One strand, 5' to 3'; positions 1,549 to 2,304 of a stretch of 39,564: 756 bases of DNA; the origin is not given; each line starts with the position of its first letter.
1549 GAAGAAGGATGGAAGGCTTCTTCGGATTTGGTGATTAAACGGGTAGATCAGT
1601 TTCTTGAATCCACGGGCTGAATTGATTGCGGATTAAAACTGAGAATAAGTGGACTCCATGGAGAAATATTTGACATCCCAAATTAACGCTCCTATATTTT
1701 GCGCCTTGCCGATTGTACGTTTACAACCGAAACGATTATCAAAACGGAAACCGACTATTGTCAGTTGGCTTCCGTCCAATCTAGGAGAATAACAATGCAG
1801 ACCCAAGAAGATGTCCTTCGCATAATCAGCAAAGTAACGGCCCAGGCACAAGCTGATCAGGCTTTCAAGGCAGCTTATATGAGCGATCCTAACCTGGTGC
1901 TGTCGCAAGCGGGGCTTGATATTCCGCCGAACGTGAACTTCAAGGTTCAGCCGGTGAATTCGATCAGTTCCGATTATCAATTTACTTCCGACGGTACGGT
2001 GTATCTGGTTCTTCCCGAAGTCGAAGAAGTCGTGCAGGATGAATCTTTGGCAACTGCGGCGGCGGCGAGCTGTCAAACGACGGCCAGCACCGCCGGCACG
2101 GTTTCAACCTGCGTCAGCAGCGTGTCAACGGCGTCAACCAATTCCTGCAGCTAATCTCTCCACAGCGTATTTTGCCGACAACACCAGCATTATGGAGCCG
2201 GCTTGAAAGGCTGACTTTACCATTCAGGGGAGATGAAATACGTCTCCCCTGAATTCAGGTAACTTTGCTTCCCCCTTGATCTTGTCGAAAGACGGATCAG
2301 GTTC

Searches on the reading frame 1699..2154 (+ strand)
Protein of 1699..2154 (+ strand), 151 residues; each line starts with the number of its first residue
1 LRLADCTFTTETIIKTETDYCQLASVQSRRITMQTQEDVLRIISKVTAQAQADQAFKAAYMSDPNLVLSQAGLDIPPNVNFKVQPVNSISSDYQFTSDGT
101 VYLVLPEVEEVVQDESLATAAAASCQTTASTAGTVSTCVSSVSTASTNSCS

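Call 5: search_protein_families(library=pfam, proteins=[window:1699-2154:+], max_evalue=0.01)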
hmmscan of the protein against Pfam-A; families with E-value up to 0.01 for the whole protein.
window:1699-2154:+ (151 aa): 0 families

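Call 6: search_protein_families(library=ncbifam, proteins=[window:1699-2154:+], max_evalue=0.01)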
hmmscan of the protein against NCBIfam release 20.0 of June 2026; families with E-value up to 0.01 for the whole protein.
window:1699-2154:+ (151 aa): 2 families
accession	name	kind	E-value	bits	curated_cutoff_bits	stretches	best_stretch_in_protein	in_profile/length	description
TIGR03793.1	leader_NHLP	domain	2.6e-09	36.8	50.9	1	42-121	5-75/77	NHLP leader peptide family RiPP precursor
NF033482.1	RiPP_thiocil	subfamily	1.2e-07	31.9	25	1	109-150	5-46/48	thiocillin family RiPP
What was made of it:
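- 1795..2154 (+): Precursor peptide, 119 aa, with an NHLP-type leader and a 30-aa core. TIGR03793 NHLP leader, E 2.6e-9, below the curated cutoff (call 6).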
